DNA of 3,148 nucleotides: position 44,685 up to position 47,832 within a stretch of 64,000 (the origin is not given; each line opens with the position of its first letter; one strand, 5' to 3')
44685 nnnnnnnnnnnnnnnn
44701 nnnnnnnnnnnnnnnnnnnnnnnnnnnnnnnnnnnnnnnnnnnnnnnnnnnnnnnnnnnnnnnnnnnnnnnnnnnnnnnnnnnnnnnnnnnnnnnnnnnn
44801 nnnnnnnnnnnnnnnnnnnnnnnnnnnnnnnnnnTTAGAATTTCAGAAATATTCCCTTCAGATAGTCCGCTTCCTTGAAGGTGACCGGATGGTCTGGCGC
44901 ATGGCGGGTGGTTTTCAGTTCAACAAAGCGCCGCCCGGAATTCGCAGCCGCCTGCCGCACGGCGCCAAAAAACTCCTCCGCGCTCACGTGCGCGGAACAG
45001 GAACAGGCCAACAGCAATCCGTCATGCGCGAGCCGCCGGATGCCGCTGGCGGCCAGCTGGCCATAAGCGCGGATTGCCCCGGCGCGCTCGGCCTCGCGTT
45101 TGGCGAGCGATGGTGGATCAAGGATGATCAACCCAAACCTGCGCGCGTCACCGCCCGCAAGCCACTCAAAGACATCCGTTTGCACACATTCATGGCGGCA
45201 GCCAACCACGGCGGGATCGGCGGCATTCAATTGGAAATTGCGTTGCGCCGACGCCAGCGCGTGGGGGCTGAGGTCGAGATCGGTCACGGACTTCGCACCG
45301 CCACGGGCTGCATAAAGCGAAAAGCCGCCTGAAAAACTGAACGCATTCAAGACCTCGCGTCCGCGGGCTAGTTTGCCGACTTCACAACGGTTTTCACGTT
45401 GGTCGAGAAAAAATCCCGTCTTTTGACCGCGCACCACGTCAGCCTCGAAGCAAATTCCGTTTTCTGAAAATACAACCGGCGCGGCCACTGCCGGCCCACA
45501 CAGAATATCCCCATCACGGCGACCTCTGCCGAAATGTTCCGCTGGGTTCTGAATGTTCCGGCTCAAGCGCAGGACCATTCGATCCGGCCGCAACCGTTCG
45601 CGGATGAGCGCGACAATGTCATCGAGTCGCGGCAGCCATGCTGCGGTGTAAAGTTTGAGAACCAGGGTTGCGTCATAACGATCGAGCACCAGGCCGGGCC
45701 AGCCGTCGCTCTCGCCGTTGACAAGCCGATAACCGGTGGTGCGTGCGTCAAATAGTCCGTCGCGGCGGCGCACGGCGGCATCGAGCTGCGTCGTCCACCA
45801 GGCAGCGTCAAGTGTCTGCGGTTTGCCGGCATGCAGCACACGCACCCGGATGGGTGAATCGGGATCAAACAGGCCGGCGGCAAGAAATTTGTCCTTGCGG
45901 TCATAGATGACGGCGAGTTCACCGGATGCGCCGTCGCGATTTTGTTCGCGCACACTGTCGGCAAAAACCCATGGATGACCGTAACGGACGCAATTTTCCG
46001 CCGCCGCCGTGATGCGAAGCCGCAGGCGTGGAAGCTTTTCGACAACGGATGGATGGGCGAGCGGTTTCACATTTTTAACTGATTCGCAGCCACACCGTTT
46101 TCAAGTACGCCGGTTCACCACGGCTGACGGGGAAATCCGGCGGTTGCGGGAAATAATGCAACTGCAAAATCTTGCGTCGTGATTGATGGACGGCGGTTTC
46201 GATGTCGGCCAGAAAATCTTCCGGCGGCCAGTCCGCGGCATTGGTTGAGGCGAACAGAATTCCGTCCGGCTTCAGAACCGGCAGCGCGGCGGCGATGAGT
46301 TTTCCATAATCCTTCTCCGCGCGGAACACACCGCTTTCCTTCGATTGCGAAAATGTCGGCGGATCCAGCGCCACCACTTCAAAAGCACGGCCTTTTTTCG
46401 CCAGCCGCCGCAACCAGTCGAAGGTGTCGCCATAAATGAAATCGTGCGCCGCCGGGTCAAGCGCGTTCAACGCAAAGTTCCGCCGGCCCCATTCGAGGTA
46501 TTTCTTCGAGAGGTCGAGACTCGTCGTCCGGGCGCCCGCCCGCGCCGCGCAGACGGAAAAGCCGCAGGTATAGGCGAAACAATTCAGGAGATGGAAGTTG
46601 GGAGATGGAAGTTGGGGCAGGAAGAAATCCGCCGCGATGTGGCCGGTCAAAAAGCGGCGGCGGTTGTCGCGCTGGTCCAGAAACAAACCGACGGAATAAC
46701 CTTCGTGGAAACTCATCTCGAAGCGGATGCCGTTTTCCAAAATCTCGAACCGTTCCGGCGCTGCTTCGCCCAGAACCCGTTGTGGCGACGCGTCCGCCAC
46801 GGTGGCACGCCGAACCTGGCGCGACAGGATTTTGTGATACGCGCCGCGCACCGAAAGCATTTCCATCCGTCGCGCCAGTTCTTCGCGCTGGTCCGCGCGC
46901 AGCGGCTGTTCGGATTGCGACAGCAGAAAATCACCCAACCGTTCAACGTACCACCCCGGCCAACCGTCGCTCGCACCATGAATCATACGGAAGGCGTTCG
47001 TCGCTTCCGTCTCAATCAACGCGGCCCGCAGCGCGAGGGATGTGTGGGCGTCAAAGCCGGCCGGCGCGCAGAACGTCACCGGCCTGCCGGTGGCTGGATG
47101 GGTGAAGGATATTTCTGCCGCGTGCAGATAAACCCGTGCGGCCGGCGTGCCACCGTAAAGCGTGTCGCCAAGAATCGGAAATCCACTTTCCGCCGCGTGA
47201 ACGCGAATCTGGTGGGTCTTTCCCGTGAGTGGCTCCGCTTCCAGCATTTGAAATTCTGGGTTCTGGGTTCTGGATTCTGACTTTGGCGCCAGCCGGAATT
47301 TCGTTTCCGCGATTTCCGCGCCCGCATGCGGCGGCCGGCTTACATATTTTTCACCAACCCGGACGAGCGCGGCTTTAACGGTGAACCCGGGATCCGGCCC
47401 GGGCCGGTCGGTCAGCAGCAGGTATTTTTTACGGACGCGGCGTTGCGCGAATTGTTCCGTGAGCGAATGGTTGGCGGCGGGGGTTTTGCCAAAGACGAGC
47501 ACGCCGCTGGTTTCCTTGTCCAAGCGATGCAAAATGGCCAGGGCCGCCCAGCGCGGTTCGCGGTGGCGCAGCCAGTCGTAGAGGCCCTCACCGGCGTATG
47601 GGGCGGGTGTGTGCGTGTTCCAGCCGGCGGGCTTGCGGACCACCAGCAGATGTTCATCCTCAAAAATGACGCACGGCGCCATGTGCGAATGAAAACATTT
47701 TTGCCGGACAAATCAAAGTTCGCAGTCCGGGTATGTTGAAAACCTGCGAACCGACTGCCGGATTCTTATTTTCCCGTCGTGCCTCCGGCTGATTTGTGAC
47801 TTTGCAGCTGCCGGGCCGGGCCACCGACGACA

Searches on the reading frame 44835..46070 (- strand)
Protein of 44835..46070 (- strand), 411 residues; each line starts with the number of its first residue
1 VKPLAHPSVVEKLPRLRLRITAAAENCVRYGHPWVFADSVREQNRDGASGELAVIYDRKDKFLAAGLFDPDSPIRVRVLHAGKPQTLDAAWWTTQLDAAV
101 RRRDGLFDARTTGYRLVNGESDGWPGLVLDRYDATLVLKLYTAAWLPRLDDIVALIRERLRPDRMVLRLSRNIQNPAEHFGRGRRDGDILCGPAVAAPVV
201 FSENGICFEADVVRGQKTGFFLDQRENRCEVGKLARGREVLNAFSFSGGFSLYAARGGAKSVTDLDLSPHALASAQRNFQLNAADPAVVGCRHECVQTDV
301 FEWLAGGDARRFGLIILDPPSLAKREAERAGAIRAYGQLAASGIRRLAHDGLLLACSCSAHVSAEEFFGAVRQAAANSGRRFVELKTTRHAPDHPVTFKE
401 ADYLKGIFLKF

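Call 72: search_protein_families(library=pfam, proteins=[window:44835-46070:-], max_evalue=0.00001)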
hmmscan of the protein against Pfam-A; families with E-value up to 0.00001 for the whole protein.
window:44835-46070:- (411 aa): 2 families
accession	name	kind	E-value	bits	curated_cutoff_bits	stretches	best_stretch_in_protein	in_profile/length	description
PF10672.15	Methyltrans_SAM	-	2.9e-20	73.1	27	1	187-375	75-256/286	S-adenosylmethionine-dependent methyltransferase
PF17785.7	PUA_3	-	4.3e-15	55.7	22.6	1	18-79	1-62/64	PUA-like domain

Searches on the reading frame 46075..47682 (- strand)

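Call 73: search_protein_families(library=pfam, proteins=[window:46075-47682:-], max_evalue=0.00001)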
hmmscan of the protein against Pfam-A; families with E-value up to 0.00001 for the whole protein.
window:46075-47682:- (535 aa): 2 families
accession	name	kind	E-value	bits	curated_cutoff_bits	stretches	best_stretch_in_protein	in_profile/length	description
PF00849.27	PseudoU_synth_2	-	2.5e-25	89.9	26.8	1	11-164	1-151/152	RNA pseudouridylate synthase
PF10672.15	Methyltrans_SAM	-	5.3e-22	78.8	27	1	266-518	39-272/286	S-adenosylmethionine-dependent methyltransferase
